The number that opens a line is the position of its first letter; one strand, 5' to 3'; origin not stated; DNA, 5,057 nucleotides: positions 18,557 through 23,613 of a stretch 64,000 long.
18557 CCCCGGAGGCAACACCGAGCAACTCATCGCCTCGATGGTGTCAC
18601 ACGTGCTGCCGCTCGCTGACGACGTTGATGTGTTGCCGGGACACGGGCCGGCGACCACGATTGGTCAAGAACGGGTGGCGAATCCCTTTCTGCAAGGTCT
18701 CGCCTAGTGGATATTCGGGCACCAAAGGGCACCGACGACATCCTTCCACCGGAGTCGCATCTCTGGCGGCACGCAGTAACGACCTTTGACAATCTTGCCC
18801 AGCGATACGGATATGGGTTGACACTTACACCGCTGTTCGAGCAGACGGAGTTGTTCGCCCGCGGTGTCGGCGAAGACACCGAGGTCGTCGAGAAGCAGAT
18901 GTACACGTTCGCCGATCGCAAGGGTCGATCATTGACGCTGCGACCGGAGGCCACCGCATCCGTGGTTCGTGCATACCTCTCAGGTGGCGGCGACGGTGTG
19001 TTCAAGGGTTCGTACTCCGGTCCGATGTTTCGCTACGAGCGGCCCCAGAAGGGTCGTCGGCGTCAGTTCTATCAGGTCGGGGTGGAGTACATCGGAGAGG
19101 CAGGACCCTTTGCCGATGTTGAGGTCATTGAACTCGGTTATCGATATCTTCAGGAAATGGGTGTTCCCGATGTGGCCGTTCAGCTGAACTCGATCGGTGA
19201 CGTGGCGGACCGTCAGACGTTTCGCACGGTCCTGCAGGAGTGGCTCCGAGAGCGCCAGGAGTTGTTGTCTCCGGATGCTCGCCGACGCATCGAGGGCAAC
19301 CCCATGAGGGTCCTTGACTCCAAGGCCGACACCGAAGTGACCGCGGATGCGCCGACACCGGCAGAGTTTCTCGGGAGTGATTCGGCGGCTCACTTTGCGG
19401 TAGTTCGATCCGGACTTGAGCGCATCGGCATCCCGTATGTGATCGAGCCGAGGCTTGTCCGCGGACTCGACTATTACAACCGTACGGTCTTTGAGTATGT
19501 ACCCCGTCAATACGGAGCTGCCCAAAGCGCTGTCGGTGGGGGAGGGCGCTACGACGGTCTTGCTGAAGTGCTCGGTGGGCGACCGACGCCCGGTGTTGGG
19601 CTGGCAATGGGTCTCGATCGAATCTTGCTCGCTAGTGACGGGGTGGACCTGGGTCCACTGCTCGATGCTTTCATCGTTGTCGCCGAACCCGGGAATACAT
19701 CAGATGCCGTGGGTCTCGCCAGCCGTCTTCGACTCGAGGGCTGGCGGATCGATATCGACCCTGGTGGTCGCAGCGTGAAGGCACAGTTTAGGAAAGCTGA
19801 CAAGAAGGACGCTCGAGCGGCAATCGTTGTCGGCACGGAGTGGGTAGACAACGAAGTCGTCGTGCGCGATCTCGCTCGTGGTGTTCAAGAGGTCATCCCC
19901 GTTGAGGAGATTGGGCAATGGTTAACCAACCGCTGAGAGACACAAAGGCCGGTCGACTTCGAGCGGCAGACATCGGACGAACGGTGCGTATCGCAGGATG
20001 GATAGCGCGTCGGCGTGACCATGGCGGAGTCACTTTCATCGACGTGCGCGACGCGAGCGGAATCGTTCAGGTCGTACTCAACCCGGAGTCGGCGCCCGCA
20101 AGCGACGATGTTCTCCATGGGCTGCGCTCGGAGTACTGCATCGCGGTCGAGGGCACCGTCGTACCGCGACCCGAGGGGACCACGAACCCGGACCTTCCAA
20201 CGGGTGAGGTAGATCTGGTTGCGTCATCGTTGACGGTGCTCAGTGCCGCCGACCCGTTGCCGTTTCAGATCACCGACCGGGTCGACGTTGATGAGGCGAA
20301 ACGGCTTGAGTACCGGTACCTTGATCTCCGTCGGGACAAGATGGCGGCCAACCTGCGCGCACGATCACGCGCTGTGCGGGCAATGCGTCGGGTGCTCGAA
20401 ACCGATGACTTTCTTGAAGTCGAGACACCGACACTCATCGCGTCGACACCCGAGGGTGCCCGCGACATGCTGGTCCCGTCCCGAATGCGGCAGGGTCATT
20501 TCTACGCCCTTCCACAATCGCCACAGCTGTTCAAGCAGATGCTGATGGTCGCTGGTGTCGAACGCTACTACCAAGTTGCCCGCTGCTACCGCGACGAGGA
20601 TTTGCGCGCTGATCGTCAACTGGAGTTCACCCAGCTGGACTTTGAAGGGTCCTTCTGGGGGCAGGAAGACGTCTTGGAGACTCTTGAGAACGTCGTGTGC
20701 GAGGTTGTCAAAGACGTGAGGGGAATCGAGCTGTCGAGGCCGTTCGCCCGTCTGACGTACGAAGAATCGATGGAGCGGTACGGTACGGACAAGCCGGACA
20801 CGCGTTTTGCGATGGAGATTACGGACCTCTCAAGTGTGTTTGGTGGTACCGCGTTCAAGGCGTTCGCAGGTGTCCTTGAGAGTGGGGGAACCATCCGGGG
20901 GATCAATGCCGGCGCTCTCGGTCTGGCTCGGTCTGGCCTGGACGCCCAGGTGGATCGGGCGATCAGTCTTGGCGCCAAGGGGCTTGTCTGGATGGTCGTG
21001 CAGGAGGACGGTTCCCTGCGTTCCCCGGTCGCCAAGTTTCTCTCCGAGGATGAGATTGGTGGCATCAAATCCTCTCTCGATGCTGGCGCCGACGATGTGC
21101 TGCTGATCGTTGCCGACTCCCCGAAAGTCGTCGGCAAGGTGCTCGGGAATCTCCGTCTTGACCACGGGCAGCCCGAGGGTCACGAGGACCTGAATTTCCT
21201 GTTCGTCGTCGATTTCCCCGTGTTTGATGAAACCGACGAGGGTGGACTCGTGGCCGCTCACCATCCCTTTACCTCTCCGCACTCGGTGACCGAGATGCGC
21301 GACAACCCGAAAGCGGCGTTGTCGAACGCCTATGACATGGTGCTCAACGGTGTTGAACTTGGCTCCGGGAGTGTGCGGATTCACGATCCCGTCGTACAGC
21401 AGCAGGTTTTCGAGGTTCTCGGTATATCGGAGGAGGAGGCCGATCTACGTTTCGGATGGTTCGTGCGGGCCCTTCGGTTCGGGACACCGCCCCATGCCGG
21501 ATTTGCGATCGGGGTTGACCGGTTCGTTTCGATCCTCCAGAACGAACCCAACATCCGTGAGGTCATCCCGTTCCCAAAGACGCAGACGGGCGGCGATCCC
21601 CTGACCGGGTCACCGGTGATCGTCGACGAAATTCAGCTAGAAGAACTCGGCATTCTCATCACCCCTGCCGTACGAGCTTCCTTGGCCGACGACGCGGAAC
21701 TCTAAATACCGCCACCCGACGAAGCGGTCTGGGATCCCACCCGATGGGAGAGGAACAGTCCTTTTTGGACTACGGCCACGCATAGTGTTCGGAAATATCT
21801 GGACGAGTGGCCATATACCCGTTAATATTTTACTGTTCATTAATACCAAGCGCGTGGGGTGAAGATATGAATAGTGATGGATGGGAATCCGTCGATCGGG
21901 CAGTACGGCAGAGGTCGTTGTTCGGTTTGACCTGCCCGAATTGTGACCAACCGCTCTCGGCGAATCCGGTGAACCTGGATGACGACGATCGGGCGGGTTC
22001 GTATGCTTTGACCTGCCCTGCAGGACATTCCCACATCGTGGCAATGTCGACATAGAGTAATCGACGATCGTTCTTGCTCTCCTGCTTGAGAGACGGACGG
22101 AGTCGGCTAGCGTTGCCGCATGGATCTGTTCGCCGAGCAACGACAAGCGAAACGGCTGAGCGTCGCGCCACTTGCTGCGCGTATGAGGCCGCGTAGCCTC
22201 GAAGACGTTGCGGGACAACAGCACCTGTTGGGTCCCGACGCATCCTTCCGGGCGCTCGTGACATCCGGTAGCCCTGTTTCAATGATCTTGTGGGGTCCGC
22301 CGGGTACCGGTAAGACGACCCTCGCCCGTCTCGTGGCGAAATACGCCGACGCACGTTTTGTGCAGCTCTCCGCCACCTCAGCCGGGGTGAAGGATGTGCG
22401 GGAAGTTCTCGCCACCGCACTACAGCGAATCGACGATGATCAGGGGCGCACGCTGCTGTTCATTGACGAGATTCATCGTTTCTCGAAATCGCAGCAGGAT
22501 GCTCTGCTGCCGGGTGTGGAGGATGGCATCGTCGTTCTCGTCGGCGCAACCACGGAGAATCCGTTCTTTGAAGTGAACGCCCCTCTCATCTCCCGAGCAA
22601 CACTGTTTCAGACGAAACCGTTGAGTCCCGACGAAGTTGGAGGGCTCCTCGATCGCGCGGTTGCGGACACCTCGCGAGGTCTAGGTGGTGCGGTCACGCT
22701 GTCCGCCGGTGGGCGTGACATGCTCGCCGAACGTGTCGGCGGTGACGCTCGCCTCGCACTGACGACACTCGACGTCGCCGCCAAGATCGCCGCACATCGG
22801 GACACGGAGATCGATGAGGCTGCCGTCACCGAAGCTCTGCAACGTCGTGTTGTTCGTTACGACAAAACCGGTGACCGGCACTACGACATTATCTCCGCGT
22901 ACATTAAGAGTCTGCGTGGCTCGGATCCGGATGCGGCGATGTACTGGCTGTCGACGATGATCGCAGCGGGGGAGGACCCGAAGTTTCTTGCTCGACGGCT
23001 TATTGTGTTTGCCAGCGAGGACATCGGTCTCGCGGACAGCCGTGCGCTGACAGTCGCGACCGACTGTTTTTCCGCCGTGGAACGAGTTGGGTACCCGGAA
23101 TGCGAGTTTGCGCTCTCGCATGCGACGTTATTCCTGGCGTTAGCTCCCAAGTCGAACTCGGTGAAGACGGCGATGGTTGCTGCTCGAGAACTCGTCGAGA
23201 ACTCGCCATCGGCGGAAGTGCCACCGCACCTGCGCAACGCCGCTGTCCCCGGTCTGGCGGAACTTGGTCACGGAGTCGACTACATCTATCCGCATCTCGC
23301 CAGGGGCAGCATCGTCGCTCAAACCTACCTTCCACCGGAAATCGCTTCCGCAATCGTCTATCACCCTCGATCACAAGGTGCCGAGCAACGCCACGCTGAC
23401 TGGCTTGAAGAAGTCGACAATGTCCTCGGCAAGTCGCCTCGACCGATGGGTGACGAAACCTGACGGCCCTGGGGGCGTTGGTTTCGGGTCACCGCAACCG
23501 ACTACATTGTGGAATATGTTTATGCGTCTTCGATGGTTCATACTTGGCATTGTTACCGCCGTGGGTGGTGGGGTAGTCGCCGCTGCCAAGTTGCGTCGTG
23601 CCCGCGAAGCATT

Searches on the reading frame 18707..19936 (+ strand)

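Call 64: search_protein_families(library=pfam, proteins=[window:18707-19936:+], max_evalue=0.00001)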
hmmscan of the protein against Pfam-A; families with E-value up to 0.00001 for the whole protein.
window:18707-19936:+ (409 aa): 3 families
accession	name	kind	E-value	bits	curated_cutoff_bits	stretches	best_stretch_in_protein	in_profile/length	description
PF13393.11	tRNA-synt_His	-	6.4e-44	150.9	25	1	8-306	1-308/308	Histidyl-tRNA synthetase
PF03129.25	HGTP_anticodon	-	3.2e-12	46.9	21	1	324-408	5-93/94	Anticodon binding domain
PF00587.30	tRNA-synt_2b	-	7.1e-10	39.7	29.3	1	66-292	1-148/179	tRNA synthetase class II core domain (G, H, P, S and T)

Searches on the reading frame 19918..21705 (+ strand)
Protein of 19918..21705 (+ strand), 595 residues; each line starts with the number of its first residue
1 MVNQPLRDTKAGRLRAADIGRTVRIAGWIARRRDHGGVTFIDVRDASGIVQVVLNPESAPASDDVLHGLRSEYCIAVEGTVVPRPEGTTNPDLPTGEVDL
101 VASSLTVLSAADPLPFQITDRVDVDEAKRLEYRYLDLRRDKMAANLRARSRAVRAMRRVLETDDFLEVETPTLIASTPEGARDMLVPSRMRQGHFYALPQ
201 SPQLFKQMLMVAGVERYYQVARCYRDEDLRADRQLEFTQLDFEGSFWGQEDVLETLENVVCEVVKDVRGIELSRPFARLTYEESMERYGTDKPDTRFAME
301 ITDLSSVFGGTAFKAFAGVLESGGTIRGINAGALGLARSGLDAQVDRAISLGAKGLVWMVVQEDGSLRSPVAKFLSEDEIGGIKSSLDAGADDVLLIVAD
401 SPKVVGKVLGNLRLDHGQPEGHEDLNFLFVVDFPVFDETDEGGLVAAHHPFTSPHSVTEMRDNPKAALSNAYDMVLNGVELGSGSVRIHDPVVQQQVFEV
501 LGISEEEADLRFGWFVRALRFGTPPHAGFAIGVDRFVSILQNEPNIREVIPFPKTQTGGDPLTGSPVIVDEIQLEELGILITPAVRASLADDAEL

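Call 64: search_protein_families(library=pfam, proteins=[window:19918-21705:+], max_evalue=0.00001)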
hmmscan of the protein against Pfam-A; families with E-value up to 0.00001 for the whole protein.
window:19918-21705:+ (595 aa): 3 families
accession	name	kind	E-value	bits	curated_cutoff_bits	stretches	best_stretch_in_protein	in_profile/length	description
PF00152.25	tRNA-synt_2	-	4.8e-118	394.1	25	1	126-556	2-308/308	tRNA synthetases class II (D, K and N)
PF01336.31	tRNA_anti-codon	-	1.9e-16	60.2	27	1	23-108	1-75/75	OB-fold nucleic acid binding domain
PF02938.19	GAD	-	2.2e-14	53.9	23.4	1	316-408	1-94/95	GAD domain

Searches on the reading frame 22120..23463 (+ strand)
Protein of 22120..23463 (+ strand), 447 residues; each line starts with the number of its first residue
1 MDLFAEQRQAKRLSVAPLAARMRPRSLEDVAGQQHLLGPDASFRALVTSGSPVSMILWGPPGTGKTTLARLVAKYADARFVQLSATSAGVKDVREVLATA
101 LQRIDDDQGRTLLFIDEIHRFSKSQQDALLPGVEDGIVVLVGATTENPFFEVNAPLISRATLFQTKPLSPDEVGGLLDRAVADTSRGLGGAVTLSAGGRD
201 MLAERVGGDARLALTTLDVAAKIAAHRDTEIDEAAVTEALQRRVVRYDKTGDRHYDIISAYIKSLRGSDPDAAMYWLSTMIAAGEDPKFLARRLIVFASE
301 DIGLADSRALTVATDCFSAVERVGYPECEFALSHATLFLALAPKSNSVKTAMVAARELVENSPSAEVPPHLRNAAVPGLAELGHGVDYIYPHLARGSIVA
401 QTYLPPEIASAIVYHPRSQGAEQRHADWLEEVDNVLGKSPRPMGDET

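Call 4: search_protein_families(library=pfam, proteins=[window:22120-23463:+], max_evalue=0.001)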
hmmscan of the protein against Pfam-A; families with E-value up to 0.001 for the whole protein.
window:22120-23463:+ (447 aa): 15 families
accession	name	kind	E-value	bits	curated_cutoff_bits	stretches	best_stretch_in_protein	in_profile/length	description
PF12002.13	MgsA_C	-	4.2e-60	202.9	27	1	267-432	1-166/167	MgsA AAA+ ATPase C terminal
PF16193.11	AAA_assoc_2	-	7.2e-22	77.9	34.3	1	192-266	5-81/81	AAA C-terminal domain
PF00004.35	AAA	-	3e-17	63.7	21.2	1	55-162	1-125/131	ATPase family associated with various cellular activities (AAA)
PF05496.18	RuvB_N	-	2.2e-14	53.9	27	1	22-142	1-118/159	Holliday junction DNA helicase RuvB P-loop domain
PF13191.12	AAA_16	-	6.5e-09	36.9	32.6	1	47-80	19-55/167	AAA ATPase domain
PF13401.12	AAA_22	-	4.2e-07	30.8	27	1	54-128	7-86/130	AAA domain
PF13604.12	AAA_30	-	5.7e-07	29.9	27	1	43-143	10-124/191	AAA domain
PF13173.12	AAA_14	-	1.2e-06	29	27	1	55-172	5-127/129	AAA domain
PF07728.20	AAA_5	-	2.5e-06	28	22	1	55-140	2-97/139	AAA domain (dynein-related subfamily)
PF01078.27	Mg_chelatase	-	2.8e-05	24.1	20.3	0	47-72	17-42/207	Magnesium chelatase, subunit ChlI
PF00158.32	Sigma54_activat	-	4.1e-05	23.8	20.2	0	111-147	95-131/168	Sigma-54 interaction domain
PF14532.12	Sigma54_activ_2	-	0.00021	22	25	1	51-130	20-90/138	Sigma-54 interaction domain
PF07726.17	AAA_3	-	0.00052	20.3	27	0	55-146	2-99/131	ATPase family associated with various cellular activities (AAA)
PF13479.12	AAA_24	-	0.00085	19.7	27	0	52-123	2-78/195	AAA domain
PF20720.3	nSTAND3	-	0.0009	19.4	27.2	0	55-105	20-72/155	Novel STAND NTPase 3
